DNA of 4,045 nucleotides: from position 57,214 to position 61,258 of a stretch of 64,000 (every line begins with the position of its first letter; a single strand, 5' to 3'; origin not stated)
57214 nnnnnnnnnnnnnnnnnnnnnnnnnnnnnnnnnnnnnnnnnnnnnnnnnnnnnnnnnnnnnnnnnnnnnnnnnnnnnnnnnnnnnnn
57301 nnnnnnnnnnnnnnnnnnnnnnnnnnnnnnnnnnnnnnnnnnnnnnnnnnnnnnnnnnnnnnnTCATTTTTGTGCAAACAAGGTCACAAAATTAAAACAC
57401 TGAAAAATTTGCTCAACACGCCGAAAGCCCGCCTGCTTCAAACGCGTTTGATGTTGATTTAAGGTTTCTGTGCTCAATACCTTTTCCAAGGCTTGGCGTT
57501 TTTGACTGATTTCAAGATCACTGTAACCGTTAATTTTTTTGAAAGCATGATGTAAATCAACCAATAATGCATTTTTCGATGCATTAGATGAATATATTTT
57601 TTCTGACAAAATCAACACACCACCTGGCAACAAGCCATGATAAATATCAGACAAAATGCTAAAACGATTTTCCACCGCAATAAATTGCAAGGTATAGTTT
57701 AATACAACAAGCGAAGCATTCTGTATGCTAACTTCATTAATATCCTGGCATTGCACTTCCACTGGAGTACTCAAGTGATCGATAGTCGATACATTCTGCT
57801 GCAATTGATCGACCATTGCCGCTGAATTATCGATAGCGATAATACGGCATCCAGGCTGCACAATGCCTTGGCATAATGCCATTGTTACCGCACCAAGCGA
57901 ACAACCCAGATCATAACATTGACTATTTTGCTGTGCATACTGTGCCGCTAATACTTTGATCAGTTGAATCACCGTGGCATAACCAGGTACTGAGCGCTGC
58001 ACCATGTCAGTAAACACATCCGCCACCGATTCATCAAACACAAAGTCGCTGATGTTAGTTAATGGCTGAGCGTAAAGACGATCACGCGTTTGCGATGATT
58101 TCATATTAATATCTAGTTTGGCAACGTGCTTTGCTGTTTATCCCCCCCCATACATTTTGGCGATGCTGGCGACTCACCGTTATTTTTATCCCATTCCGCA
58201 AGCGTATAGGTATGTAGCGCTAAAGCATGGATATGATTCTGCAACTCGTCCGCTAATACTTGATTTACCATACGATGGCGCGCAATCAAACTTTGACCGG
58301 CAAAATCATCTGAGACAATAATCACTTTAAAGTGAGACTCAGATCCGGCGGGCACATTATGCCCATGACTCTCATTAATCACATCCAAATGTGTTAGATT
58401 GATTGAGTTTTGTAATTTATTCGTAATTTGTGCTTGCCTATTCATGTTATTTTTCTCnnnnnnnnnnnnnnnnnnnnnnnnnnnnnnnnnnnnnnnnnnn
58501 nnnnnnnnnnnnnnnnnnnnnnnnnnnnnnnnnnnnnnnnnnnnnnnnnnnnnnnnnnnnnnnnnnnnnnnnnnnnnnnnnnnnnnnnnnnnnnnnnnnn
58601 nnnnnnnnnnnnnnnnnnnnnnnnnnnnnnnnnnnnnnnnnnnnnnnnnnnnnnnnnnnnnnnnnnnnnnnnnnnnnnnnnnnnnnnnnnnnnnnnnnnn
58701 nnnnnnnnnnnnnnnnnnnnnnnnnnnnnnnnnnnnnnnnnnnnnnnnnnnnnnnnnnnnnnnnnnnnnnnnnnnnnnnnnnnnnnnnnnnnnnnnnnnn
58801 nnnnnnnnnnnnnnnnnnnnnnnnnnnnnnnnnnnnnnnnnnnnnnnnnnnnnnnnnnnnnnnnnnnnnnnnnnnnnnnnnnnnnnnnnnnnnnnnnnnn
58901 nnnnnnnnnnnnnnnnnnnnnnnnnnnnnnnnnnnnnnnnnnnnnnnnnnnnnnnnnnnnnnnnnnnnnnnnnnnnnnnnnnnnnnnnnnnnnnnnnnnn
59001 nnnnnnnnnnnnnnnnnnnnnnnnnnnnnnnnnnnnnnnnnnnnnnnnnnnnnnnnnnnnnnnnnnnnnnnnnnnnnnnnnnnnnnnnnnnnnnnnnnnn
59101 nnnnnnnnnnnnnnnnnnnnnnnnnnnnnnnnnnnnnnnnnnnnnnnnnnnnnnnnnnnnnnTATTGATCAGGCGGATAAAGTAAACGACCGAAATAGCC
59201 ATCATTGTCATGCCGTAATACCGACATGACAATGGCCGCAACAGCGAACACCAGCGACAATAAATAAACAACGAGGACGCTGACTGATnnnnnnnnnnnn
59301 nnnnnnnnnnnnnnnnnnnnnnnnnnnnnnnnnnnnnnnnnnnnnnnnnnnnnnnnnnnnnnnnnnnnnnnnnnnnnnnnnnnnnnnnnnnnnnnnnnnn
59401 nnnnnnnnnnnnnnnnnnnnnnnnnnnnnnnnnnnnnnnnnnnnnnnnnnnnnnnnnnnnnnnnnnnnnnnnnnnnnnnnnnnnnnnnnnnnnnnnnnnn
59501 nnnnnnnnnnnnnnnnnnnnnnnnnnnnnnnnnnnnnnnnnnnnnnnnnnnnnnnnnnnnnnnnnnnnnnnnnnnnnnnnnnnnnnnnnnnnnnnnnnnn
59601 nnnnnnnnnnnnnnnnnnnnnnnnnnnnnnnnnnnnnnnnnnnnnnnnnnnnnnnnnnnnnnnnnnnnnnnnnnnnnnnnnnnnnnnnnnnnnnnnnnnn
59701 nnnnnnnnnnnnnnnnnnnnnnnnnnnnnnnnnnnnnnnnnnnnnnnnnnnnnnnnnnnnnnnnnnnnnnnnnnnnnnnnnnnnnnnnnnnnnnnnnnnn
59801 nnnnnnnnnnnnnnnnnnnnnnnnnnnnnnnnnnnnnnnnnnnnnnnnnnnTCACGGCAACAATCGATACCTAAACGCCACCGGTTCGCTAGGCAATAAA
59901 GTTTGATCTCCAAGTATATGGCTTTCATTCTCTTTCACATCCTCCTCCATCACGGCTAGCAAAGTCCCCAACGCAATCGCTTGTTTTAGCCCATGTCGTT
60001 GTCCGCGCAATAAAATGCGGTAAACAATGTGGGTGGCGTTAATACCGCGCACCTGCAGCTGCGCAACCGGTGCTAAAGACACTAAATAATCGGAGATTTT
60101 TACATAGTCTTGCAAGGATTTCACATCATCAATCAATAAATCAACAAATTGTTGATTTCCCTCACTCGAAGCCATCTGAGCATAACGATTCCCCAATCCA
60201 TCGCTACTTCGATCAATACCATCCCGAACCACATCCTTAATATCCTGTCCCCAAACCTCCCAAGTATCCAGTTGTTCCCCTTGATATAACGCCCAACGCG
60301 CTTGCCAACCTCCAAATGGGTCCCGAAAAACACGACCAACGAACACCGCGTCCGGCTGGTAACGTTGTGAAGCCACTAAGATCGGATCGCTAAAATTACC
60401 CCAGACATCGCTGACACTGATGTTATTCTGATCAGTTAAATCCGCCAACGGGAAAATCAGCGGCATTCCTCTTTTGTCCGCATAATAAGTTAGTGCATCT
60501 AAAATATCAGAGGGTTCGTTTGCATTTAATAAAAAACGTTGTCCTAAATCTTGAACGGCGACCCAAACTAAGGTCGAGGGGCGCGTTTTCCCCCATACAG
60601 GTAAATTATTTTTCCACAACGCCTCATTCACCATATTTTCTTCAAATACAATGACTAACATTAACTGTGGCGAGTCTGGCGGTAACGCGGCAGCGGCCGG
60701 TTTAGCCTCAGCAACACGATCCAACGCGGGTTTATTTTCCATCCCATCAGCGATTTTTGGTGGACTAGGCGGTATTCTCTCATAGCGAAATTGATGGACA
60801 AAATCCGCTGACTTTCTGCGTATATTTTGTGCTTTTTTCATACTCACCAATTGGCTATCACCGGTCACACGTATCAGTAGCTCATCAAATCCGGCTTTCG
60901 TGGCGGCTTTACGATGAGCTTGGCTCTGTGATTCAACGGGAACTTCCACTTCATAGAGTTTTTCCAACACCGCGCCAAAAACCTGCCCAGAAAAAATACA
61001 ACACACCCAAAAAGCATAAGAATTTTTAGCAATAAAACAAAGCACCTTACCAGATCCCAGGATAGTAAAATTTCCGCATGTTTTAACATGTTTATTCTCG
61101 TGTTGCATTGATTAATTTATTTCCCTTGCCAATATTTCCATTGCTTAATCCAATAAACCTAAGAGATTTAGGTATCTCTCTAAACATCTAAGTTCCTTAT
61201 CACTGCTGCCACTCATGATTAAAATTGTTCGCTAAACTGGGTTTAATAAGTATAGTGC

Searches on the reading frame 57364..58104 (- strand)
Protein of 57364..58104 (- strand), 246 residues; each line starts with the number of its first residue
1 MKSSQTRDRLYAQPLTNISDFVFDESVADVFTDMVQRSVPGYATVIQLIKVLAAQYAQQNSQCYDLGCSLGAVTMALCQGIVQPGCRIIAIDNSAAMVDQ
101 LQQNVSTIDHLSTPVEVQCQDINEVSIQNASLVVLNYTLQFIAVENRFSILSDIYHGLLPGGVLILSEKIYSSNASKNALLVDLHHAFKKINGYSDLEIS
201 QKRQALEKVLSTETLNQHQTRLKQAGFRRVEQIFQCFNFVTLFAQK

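Call 22: search_protein_families(library=pfam, proteins=[window:57364-58104:-], max_evalue=0.00001)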
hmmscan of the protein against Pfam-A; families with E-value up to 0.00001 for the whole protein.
window:57364-58104:- (246 aa): 4 families
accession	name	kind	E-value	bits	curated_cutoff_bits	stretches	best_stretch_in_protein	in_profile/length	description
PF13649.12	Methyltransf_25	-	3.6e-10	40.8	27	1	65-162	3-97/97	Methyltransferase domain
PF08242.18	Methyltransf_12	-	3.9e-09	37.6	30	1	65-164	2-98/98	Methyltransferase domain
PF08241.18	Methyltransf_11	-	2.1e-08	35.1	21.2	1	65-166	2-95/95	Methyltransferase domain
PF13847.12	Methyltransf_31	-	1.7e-06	28.2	27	1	59-168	3-111/145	Methyltransferase domain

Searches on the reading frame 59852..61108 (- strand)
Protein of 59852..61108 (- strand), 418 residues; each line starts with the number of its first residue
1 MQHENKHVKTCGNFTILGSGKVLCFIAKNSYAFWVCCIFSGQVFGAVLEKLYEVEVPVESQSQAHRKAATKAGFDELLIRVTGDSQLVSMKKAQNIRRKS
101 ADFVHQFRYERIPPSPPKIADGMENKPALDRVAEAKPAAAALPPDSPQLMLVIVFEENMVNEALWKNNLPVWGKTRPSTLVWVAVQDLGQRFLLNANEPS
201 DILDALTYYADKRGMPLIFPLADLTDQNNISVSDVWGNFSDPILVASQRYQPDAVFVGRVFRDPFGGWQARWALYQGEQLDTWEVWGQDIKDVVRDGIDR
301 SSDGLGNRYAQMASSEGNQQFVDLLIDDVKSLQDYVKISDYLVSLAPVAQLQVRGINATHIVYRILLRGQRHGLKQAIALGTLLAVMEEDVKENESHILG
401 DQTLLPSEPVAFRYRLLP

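Call 22: search_protein_families(library=pfam, proteins=[window:59852-61108:-], max_evalue=0.00001)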
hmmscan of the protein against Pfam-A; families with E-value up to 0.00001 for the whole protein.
window:59852-61108:- (418 aa): 1 family
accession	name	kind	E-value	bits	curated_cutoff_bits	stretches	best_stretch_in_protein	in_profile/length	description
PF09839.14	DUF2066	-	1.6e-67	227.7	23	1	48-309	4-232/232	Uncharacterized protein conserved in bacteria (DUF2066)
